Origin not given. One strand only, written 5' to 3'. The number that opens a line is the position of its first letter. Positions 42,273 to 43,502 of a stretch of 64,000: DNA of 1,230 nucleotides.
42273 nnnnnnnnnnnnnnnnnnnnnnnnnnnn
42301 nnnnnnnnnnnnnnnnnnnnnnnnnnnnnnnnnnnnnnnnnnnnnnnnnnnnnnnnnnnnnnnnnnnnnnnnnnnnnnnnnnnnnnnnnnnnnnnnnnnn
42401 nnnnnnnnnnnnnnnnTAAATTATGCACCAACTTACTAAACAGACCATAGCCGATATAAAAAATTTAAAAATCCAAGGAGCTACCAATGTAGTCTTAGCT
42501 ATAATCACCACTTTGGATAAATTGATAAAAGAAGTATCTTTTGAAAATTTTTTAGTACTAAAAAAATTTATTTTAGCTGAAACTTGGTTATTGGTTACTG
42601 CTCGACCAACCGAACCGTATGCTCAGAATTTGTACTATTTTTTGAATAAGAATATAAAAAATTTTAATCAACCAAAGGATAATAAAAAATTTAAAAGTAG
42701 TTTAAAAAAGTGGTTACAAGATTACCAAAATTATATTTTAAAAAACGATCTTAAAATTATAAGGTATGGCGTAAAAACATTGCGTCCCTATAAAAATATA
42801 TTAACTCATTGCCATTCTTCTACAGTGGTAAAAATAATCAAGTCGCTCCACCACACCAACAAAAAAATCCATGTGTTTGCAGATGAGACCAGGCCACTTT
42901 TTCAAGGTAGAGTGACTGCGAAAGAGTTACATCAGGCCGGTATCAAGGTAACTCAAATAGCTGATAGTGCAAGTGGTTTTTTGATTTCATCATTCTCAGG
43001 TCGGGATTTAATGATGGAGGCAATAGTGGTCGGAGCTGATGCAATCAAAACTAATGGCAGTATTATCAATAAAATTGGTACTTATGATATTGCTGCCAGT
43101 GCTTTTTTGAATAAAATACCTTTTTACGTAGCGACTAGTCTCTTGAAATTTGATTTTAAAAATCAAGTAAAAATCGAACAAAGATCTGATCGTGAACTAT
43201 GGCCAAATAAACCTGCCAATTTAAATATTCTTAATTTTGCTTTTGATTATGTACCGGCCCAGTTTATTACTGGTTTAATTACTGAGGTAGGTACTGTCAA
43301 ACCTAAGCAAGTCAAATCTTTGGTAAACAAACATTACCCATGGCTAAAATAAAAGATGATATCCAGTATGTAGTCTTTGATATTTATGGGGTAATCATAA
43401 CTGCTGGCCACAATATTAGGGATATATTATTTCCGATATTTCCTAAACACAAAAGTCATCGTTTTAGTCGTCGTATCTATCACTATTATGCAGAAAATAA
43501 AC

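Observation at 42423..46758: Archaeal-type AMP salvage operon with form II/III RuBisCO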

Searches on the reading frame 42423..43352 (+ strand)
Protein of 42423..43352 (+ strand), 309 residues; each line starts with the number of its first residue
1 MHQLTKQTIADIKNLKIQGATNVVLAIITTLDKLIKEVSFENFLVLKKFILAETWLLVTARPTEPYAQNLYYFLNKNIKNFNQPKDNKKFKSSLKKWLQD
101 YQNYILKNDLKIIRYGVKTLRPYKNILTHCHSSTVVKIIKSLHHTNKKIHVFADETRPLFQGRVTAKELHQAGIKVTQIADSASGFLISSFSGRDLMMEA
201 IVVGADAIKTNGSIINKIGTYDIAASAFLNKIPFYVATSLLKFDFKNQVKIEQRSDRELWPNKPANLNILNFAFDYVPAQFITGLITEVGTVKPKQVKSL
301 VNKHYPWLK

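Call 3: search_protein_families(library=pfam, proteins=[window:42423-43352:+])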
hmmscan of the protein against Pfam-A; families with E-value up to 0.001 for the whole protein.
window:42423-43352:+ (309 aa): 1 family
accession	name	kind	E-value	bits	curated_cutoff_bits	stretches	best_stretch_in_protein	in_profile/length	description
PF01008.23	IF-2B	-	1.6e-61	208.5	22.4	1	16-294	1-280/280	Initiation factor 2 subunit family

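Call 4: search_protein_families(library=ncbifam, proteins=[window:42423-43352:+])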
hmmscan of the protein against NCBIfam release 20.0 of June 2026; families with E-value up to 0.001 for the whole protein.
window:42423-43352:+ (309 aa): 8 families
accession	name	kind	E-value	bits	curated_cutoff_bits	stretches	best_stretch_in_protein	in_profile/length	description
TIGR00524.1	eIF-2B_rel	subfamily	4.4e-58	196.8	185.85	1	6-294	5-303/303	S-methyl-5-thioribose-1-phosphate isomerase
TIGR00511.1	ribulose_e2b2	equivalog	9.2e-50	169.6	314.1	1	6-307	3-301/301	ribose 1,5-bisphosphate isomerase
NF004326.0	PRK05720.1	subfamily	1.4e-49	168.8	271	1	8-301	43-352/358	s-methyl-5-thioribose-1-phosphate isomerase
TIGR00512.1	salvage_mtnA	equivalog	1.2e-45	156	279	1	5-293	30-334/335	S-methyl-5-thioribose-1-phosphate isomerase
NF004700.0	PRK06036.1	equivalog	4e-40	137.9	528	1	8-296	36-332/339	S-methyl-5-thioribose-1-phosphate isomerase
NF004436.0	PRK05772.1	equivalog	5.7e-29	101.5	521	1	7-296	48-353/363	S-methyl-5-thioribose-1-phosphate isomerase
NF006210.0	PRK08335.1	equivalog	2.3e-27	96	339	1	123-295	110-272/275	translation initiation factor IF-2B subunit alpha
NF004994.0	PRK06372.1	equivalog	3.7e-19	69.1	249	1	98-297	63-251/253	translation initiation factor IF-2B subunit delta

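Call 6: search_solved_structures(query=window:42423-43352:+, show_alignments=3)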
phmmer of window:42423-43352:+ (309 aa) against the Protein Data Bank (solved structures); distinct sequences matched with E-value up to 0.001: 43.
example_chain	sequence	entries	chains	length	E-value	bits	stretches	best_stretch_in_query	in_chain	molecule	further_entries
1t9k_A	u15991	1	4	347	8.6e-31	110.6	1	59-295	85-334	Probable methylthioribose-1-phosphate isomerase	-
3a11_A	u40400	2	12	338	4.7e-30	108.1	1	10-307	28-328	Translation initiation factor eIF-2B, delta subunit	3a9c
5yfj_A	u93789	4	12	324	5.6e-29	104.6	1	8-307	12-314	Ribose 1,5-bisphosphate isomerase | Ribose-1,5-bisphosphate isomerase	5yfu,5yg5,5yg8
3vm6_A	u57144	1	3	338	1.2e-28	103.5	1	10-307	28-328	Translation initiation factor eIF-2B, delta subunit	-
5yft_A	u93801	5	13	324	2.8e-28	102.3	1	8-307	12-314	Ribose 1,5-bisphosphate isomerase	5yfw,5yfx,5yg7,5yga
5yfs_A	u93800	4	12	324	1.4e-27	100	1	8-307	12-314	Ribose 1,5-bisphosphate isomerase | Ribose-1,5-bisphosphate isomerase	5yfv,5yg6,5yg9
6a34_A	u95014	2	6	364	3.6e-26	95.4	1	59-299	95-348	Putative methylthioribose-1-phosphate isomerase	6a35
1t5o_A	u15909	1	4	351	1.9e-25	93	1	10-295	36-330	Translation initiation factor eIF2B, subunit delta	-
2yrf_A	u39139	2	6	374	3.9e-25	92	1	5-292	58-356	Methylthioribose-1-phosphate isomerase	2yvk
4ldr_A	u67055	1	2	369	1.1e-21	80.6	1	131-300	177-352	Methylthioribose-1-phosphate isomerase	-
4ldq_A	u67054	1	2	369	1.1e-21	80.6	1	131-300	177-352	Methylthioribose-1-phosphate isomerase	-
1vb5_A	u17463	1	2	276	2.2e-21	79.7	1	115-295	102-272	translation initiation factor eIF-2B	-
2a0u_A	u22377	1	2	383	1.3e-18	70.6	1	131-294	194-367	initiation factor 2B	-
7kma_A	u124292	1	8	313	5.1e-16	62.1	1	124-301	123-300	Translation initiation factor eIF-2B subunit alpha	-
3ecs_A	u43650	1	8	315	5.2e-16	62.1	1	124-301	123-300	Translation initiation factor eIF-2B subunit alpha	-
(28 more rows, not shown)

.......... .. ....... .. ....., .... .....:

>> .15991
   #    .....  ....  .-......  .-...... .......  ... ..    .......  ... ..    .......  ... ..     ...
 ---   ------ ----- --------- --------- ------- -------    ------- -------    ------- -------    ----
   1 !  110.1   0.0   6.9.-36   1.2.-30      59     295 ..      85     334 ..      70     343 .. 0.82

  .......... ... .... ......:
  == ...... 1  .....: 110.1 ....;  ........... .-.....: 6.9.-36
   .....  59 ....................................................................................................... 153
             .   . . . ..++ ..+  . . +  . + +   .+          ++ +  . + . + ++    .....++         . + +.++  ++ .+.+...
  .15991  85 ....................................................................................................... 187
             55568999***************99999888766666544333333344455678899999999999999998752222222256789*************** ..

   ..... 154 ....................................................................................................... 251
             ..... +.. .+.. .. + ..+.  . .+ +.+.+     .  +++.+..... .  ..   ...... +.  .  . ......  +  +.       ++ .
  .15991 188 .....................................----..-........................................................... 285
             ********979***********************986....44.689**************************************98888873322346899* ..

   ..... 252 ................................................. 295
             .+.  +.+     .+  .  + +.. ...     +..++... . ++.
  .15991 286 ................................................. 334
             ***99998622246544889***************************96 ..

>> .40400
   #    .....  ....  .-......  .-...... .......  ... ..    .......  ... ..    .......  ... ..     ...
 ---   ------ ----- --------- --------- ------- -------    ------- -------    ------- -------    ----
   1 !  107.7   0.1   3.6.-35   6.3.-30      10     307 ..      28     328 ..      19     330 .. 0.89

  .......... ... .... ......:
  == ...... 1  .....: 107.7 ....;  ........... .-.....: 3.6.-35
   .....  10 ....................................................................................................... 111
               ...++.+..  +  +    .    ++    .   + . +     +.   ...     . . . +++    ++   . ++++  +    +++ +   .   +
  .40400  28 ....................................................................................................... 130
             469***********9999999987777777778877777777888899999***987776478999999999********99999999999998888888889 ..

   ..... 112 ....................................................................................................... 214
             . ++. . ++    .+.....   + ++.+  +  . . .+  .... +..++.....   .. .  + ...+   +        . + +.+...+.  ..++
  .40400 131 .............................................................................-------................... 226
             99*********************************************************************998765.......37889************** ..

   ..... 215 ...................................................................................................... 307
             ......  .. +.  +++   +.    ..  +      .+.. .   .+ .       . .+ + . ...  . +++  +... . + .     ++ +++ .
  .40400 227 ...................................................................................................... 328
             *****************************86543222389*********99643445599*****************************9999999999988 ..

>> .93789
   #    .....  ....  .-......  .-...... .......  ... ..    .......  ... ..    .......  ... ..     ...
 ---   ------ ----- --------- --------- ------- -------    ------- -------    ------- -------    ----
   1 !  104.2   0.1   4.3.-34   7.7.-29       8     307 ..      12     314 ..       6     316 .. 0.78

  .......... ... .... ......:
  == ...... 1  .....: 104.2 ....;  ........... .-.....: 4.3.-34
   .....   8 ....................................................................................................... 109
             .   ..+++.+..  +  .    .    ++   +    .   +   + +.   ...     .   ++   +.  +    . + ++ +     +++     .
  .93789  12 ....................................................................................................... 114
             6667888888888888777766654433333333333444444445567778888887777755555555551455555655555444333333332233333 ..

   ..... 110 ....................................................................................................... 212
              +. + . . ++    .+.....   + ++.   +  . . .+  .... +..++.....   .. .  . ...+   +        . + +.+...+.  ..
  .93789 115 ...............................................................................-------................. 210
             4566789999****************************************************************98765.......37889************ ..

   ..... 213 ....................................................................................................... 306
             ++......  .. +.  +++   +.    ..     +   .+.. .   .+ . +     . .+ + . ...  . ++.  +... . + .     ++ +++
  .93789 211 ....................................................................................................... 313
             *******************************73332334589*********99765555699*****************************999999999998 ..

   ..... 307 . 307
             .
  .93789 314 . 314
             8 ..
